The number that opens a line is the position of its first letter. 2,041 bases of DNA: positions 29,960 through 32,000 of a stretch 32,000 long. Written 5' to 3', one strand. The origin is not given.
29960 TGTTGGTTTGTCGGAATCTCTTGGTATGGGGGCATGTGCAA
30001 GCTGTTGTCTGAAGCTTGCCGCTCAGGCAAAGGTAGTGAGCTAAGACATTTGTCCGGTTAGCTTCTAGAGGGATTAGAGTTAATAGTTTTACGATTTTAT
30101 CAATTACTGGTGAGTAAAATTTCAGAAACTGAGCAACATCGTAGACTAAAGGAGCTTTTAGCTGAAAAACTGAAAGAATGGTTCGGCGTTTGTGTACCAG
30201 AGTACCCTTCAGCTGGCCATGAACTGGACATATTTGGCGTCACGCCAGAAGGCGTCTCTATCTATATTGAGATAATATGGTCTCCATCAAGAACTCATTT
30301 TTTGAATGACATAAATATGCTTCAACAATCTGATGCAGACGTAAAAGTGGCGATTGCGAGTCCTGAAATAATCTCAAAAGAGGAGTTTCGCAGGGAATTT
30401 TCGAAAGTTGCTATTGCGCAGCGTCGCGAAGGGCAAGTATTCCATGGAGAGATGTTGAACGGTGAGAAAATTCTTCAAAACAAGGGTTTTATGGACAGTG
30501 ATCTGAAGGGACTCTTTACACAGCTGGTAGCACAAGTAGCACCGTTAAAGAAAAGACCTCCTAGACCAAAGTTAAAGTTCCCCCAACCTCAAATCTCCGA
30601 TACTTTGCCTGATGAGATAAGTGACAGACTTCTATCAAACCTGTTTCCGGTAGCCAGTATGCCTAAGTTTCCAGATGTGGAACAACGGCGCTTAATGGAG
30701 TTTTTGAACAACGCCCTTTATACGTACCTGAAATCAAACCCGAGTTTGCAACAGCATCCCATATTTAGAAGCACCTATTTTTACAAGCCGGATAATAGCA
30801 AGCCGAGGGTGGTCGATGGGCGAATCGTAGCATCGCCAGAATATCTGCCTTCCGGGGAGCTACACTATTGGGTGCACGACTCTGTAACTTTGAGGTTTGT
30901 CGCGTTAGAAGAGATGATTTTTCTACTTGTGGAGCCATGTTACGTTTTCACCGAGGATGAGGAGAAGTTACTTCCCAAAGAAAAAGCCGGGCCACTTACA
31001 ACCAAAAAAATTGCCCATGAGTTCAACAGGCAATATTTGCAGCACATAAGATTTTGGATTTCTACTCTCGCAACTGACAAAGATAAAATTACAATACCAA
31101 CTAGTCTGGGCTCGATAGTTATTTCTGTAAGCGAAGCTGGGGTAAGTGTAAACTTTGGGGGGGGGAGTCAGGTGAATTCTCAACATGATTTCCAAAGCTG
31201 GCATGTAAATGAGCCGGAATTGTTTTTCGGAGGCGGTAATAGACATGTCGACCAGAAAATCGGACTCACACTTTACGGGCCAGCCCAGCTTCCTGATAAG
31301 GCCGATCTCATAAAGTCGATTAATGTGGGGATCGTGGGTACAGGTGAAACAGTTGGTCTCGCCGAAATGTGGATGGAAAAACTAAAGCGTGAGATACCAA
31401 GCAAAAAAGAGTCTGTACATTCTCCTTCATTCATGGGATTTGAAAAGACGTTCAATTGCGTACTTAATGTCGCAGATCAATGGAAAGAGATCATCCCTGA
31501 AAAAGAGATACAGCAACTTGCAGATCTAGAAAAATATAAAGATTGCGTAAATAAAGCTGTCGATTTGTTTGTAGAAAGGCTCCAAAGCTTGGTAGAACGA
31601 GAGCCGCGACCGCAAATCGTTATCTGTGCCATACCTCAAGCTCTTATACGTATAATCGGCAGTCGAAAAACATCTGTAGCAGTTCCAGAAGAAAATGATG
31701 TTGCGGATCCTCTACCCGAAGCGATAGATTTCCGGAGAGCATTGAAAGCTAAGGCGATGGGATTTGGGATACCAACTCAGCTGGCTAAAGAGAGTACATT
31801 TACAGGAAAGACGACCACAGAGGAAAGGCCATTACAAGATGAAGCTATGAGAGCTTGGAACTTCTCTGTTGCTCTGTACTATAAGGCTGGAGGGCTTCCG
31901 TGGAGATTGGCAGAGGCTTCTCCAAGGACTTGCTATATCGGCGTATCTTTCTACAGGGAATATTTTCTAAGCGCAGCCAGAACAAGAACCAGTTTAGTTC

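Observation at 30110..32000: Single-chain, apparently PAZ-less Argonaute with an extra N-terminal domain (candidate new pAgo defence architecture)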

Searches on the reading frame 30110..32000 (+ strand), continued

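Call 52: search_protein_families(library=padloc, proteins=[P0071, P0118, P0001, P0012, P0033], max_evalue=0.00001)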
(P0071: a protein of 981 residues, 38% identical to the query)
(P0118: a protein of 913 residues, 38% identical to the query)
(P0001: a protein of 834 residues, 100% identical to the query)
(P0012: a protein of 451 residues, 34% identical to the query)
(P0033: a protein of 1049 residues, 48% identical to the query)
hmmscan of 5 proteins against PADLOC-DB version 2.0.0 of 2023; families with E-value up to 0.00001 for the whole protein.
P0071 (981 aa): 22 families
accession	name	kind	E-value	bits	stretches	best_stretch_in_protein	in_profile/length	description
PDLC02376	pAgo_I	-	1.3e-141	470.8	1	484-981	1-455/455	Class I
PDLC02436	pAgo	-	4.1e-117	389.8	1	489-980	10-459/460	-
PDLC02378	pAgo_I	-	3.2e-106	354.1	1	487-981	5-493/493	Class I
PDLC02377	pAgo_I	-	2.7e-63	212.3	2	684-981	158-457/457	Class I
PDLC02392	pAgo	-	5.5e-55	184.7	1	686-981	52-346/346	-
PDLC02384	pAgo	-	1.8e-52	176.7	2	679-981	723-1030/1030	-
PDLC02420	Aga_SIR2-PNTD1-PNTD2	-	5.2e-47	158.7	1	684-980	708-1009/1010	Class I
PDLC02415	Aga_REase-PNTD1-PNTD2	-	2.5e-20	70.7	1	180-419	134-377/423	Class I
PDLC02398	Aga_REase-PNTD1-PNTD2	-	2.3e-16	57.8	1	195-418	151-380/429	Class I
PDLC02402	Aga_SIR2-PNTD1-PNTD2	-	1.4e-15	54.5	1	207-439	587-827/876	Class I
PDLC02428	PprPIWI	-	1.8e-14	51.5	1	474-961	282-646/666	-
PDLC02418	Aga_SIR2-Kinase-PNTD1-PNTD2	-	4.9e-14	49.5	1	206-423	463-689/756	Class I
PDLC02397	pAgo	-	7.5e-14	49.5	1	684-978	310-575/578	-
PDLC02399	Aga_REase-PNTD1-PNTD2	-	4.2e-10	37.2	1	240-416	243-420/463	Class I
PDLC02417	Aga_REase_Archaea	-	6.5e-09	33.8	1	202-397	159-338/416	Class I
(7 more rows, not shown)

P0118 (913 aa): 18 families
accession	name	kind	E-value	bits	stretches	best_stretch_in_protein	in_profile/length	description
PDLC02376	pAgo_I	-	4.7e-114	380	1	471-912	4-393/455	Class I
PDLC02436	pAgo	-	1.2e-91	305.9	1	473-911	10-395/460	-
PDLC02378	pAgo_I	-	5.8e-81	270.8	1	472-911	6-430/493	Class I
PDLC02377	pAgo_I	-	3.1e-43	146.2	2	674-899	156-377/457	Class I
PDLC02392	pAgo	-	3.2e-43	146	1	678-911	52-281/346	-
PDLC02415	Aga_REase-PNTD1-PNTD2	-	5.8e-32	109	1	193-449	150-410/423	Class I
PDLC02384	pAgo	-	9.3e-32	108.2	1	673-911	725-967/1030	-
PDLC02420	Aga_SIR2-PNTD1-PNTD2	-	4.9e-26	89.2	1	671-892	703-923/1010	Class I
PDLC02402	Aga_SIR2-PNTD1-PNTD2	-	7.6e-24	81.9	1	202-418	586-810/876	Class I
PDLC02399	Aga_REase-PNTD1-PNTD2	-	5.4e-19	66.5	1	231-379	238-389/463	Class I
PDLC02398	Aga_REase-PNTD1-PNTD2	-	9.9e-18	62.3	1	193-428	153-393/429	Class I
PDLC02418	Aga_SIR2-Kinase-PNTD1-PNTD2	-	1.1e-17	61.5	1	203-416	465-686/756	Class I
PDLC02428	PprPIWI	-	5.9e-13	46.4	1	620-912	351-605/666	-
PDLC02397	pAgo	-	5.6e-08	30.1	1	673-882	307-495/578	-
PDLC02388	pAgo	-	1.7e-07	27.9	1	675-836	438-578/716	-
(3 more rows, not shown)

P0001 (834 aa): 18 families
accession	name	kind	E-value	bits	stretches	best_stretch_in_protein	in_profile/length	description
PDLC02376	pAgo_I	-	5.8e-159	528.1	1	363-834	3-455/455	Class I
PDLC02436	pAgo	-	3.8e-129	429.5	1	363-833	7-459/460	-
PDLC02378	pAgo_I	-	1.3e-102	342.1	2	535-833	193-492/493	Class I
PDLC02377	pAgo_I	-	3.2e-67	225.3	1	365-834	10-457/457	Class I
PDLC02392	pAgo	-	1.1e-66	223.2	1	485-834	6-346/346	-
PDLC02384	pAgo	-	1.1e-61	207.2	1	251-816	450-1012/1030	-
PDLC02420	Aga_SIR2-PNTD1-PNTD2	-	7.9e-58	194.5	1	223-815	431-991/1010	Class I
PDLC02428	PprPIWI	-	1.4e-18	65.1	1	541-809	401-641/666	-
PDLC02402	Aga_SIR2-PNTD1-PNTD2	-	1.7e-17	60.9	1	192-348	668-838/876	Class I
PDLC02397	pAgo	-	3.1e-16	57.3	1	538-813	311-559/578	-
PDLC02418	Aga_SIR2-Kinase-PNTD1-PNTD2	-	4.3e-13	46.3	1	247-325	608-687/756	Class I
PDLC02379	pAgo_II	-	2.2e-12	44.2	1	725-819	608-701/724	Class II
PDLC02415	Aga_REase-PNTD1-PNTD2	-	1.3e-11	42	1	190-328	239-381/423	Class I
PDLC02394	pAgo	-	1.1e-09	34.6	1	580-814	859-1095/1121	-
PDLC02388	pAgo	-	1.3e-09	34.9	1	524-810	430-692/716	-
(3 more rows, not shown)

P0012 (451 aa): 8 families
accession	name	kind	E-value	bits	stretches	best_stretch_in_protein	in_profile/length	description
PDLC02415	Aga_REase-PNTD1-PNTD2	-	8.7e-33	111.8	1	160-429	145-407/423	Class I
PDLC02402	Aga_SIR2-PNTD1-PNTD2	-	6.1e-31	105.3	1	170-398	582-810/876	Class I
PDLC02418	Aga_SIR2-Kinase-PNTD1-PNTD2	-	3e-24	83.2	1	173-396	463-686/756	Class I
PDLC02398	Aga_REase-PNTD1-PNTD2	-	3.5e-24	83.6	1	164-424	152-407/429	Class I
PDLC02399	Aga_REase-PNTD1-PNTD2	-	8.9e-15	52.6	1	196-397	226-425/463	Class I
PDLC02421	Aga_TIR-PNTD1-PNTD2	-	2.9e-13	47.7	1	162-423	156-418/430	Class I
PDLC02403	Aga_TIR-PNTD1-PNTD2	-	3.9e-10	37.4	1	163-445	156-436/443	Class I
PDLC02417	Aga_REase_Archaea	-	9e-07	26.7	1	152-392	142-362/416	Class I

P0033 (1049 aa): 0 families

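Call 58: predict_structure(alignment_id=A3)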
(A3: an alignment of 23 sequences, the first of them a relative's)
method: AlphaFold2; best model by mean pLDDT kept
length: 834 residues; sequences in the alignment: 23
mean_pLDDT: 64.1   pTM: 0.36
mean pLDDT of the five models: 64.1, 60.4, 59.5, 52.3, 51.7
residues with pLDDT >= 90: 118; 70-90: 301; 50-70: 121; < 50: 294
segments of 3 or more residues with pLDDT < 50: 1-3, 33-37, 148-173, 347-401, 430-448, 520-526, 528-534, 568-603, 617-625, 636-646, 717-814, 824-834
pLDDT, mean of each block of 10 residues (from residue 1): 63 91 83 54 87 92 89 89 96 95 88 94 92 95 73 33 38 67 72 63 70 73 78 86 87 87 78 86 81 73 64 84 81 83 60 27 23 28 34 36 76 84 63 37 40 82 92 86 93 86 82 75 44 52 76 69 56 36 36 33 61 55 47 52 50 60 84 76 79 75 88 59 32 28 28 24 31 37 40 31 38 49 43 28
secondary structure, 60 per line:
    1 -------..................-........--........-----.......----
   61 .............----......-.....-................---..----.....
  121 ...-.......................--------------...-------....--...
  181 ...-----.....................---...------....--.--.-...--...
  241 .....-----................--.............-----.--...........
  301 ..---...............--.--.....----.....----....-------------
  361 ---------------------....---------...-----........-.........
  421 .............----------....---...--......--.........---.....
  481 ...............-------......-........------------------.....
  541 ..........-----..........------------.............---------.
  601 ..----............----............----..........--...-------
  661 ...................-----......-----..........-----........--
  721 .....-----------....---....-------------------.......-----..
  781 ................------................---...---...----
elements in order (helices of 4 or more, strands of 3 or more residues): H8-25 E27-34 E37-44 E50-56 H61-73 E78-83 H85-89 H91-106 H118-123 H125-147 E172-175 E178-183 H189-209 E213-215 E222-225 E233-235 E238-245 E251-266 E269-281 H290-302 H306-320 E326-330 E335-339 E344-347 H382-385 E403-410 H412-433 H444-447 E451-453 E459-461 H464-472 H476-495 E503-508 H510-517 H536-550 E556-560 H561-565 H578-590 E607-618 E623-634 E639-648 H661-679 E685-690 H696-705 E711-718 E721-725 E737-740 E744-747 H767-773 H779-796 H803-818

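Call 61: fold_search(model_id=the predicted structure, library=pdb)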
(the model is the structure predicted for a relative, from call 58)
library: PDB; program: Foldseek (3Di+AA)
matches with E <= 10: 1289; with E <= 0.001: 271
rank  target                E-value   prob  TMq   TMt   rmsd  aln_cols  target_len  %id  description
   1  9vx1_A                9.1e-22  1.00  0.20  0.32  20.6       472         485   29  The cryo-EM structure of gRNA-bound SPARDA complex (released 2026-01-14)
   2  9vx1_D                9.6e-22  1.00  0.20  0.32  20.6       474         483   29  The cryo-EM structure of gRNA-bound SPARDA complex (released 2026-01-14)
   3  9qbp_D                1.3e-21  1.00  0.18  0.29  22.9       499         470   31  Crystal structure of Enhydrobacter aerosaccus apo SPARDA complex (released 2025-12-17)
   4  9qbp_B                1.5e-21  1.00  0.19  0.30  21.2       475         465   31  Crystal structure of Enhydrobacter aerosaccus apo SPARDA complex (released 2025-12-17)
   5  9qbl_B                2.9e-21  1.00  0.19  0.30  20.8       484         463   32  Crystal structure of Xanthobacter autotrophicus SPARDA mutant lacking DREN nuclease domains (released 2025-12-17)
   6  9qbq_B                8.7e-21  1.00  0.19  0.31  22.5       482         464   32  Crystal structure of apo SPARDA complex from Xanthobacter autotrophicus (released 2025-12-17)
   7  9qbl_D                1.9e-20  1.00  0.19  0.31  22.7       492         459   32  Crystal structure of Xanthobacter autotrophicus SPARDA mutant lacking DREN nuclease domains (released 2025-12-17)
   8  9qbq_D                4.5e-20  1.00  0.19  0.30  22.6       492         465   32  Crystal structure of apo SPARDA complex from Xanthobacter autotrophicus (released 2025-12-17)
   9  9om4_B                1.4e-19  1.00  0.20  0.32  22.4       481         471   30  Cryo-EM structure of filament form Acidithiobacillus caldus (Aca) short prokaryotic argonautes, HNH-associated (SPARHA (released 2025-10-22)
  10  9qcc_V                1.6e-19  1.00  0.20  0.31  19.7       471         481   30  Activated XauSPARDA filament assembly with bound dsDNA substrate (released 2025-12-17)
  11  9qcc_N                3.1e-19  1.00  0.19  0.31  16.1       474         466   30  Activated XauSPARDA filament assembly with bound dsDNA substrate (released 2025-12-17)
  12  9qcc_B                5.0e-19  1.00  0.20  0.31  19.7       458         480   31  Activated XauSPARDA filament assembly with bound dsDNA substrate (released 2025-12-17)
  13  9qcc_F                8.3e-19  1.00  0.20  0.31  19.7       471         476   30  Activated XauSPARDA filament assembly with bound dsDNA substrate (released 2025-12-17)
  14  9jsz_I                9.8e-19  1.00  0.19  0.31  22.4       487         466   28  active NbaSPARDA complexes (released 2025-04-02)
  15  9jsp_A                1.0e-18  1.00  0.20  0.32  22.2       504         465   30  inactive NbaSPARDA complexes (released 2025-04-02)
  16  9jsb_A                1.3e-18  1.00  0.20  0.31  23.0       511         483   29  guide-bound NbaSPARDA complexes (released 2025-04-02)
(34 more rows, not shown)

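Call 79: search_protein_families(library=padloc, proteins=[L001:205-1830:+, L001:4541-5107:-, L004:7010-8554:-, P0029, P0030, P0032, P0036, P0034], max_evalue=0.001)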
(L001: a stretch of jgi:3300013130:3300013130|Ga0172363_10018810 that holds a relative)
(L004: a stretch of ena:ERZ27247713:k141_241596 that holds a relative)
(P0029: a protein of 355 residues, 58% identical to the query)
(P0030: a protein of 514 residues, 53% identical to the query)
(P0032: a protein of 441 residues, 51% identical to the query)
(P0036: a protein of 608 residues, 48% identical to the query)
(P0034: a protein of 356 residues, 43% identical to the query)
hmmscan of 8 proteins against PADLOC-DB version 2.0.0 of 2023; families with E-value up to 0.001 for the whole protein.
L001:205-1830:+ (541 aa): 0 families

L001:4541-5107:- (188 aa): 0 families

L004:7010-8554:- (514 aa): 0 families

P0029 (355 aa): 0 families

P0030 (514 aa): 0 families

P0032 (441 aa): 0 families

P0036 (608 aa): 0 families

P0034 (356 aa): 0 families

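Call 80: search_protein_families(library=ncbifam, proteins=[L001:205-1830:+, L004:7010-8554:-, P0033, P0030, P0036], max_evalue=0.001)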
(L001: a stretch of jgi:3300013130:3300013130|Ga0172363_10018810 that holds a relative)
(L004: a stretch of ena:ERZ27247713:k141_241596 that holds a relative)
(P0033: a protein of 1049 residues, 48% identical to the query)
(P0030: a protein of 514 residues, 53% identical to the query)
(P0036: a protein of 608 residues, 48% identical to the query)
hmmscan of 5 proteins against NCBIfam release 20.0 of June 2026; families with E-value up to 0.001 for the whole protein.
L001:205-1830:+ (541 aa): 0 families

L004:7010-8554:- (514 aa): 0 families

P0033 (1049 aa): 13 families
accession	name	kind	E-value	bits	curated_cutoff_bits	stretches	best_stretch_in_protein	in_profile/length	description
NF001658.0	PRK00423.1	subfamily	4e-14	52.4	384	1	871-1046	127-304/312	transcription initiation factor IIB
NF047416.1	penta_HetL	equivalog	2.2e-11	43.6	260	1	616-705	8-97/218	heterocyst differentiation pentapeptide repeat protein HetL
NF033086.2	penta_rpt_Qnr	equivalog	1.4e-08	34.7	240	1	623-793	2-171/211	Qnr family pentapeptide repeat protein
NF000349.1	mfpA_AE000516.2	equivalog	8.2e-07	29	360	1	620-706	6-92/183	pentapeptide repeat protein MfpA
NF011744.0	PRK15197.1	equivalog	5.3e-06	25.8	274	1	624-716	162-253/291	SPI-2 type III secretion system effector PipB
NF000071.4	penta_rpt_QnrA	exception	5.5e-06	26.3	450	1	623-733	8-118/218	QnrA family quinolone resistance pentapeptide repeat protein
NF051894.1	anti_phage_HalA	equivalog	6.1e-06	25.7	250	0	752-805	71-124/338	anti-phage Hailong system effector protein HalA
NF052603.1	penta_Alr5209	equivalog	2.4e-05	24.4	125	0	616-709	8-101/113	Alr5209 family pentapeptide repeat protein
NF006505.0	PRK08939.1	equivalog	3.9e-05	23.1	228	1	218-297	138-216/306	primosomal protein DnaI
NF012151.0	penta_rpt_QnrAS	exception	6.6e-05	23.1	490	0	623-776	8-160/218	QnrAS family quinolone resistance pentapeptide repeat protein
NF000421.1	penta_rpt_QnrVC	exception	9e-05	22.5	460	0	623-724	8-109/218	QnrVC family quinolone resistance pentapeptide repeat protein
NF058534.1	antiphage_HyoA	equivalog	0.00014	19.7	1200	1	325-562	148-383/1430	NACHT domain-containing antiphage protein HyoA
NF005992.0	PRK08116.1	subfamily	0.00022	20.4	189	1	198-332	79-198/269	hypothetical protein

P0030 (514 aa): 0 families

P0036 (608 aa): 0 families

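Call 90: list_cluster_members(proteins=[P0071, P0118, P0049, P0050, P0009, P0029, P0036])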
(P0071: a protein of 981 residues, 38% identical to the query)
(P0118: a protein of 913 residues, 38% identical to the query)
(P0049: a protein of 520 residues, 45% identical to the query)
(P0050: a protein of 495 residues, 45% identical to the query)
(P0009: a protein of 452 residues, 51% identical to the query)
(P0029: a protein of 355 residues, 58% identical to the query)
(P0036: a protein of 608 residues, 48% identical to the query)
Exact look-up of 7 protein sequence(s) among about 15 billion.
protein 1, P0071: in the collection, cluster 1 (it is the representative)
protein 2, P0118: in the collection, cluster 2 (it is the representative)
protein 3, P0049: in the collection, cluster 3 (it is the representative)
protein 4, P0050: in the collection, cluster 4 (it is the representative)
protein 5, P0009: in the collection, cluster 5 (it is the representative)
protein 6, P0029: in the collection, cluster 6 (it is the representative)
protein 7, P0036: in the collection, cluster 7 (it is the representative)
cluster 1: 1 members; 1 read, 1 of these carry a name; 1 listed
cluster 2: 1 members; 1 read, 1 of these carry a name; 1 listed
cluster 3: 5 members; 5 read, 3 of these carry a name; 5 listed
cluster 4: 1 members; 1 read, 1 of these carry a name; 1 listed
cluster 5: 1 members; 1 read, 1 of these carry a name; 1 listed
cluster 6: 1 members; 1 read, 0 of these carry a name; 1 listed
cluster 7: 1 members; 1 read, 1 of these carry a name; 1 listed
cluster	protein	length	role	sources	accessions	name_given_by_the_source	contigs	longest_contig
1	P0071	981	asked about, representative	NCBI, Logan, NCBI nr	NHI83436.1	MAG: hypothetical protein EAX81_03955 [Candidatus Thorarchaeota archaeon] | hypothetical protein [Candidatus Thorarchaeota archaeon]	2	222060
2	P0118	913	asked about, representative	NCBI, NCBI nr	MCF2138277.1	MAG: putative DNA binding domain-containing protein, partial [Candidatus Thorarchaeota ... | putative DNA binding domain-containing protein [Candidatus Thorarchaeota archaeon]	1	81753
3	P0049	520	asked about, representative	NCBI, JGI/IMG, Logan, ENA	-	-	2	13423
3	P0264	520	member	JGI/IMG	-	hypothetical protein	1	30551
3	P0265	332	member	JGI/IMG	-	hypothetical protein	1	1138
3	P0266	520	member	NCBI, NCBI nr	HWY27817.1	MAG TPA: hypothetical protein VNW25_01020 [Candidatus Sulfotelmatobacter sp.] | hypothetical protein [Candidatus Sulfotelmatobacter sp.]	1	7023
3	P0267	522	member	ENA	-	-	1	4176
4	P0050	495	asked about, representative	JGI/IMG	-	hypothetical protein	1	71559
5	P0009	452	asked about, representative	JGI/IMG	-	hypothetical protein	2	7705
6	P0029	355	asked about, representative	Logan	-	-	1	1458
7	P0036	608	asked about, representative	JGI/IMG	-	hypothetical protein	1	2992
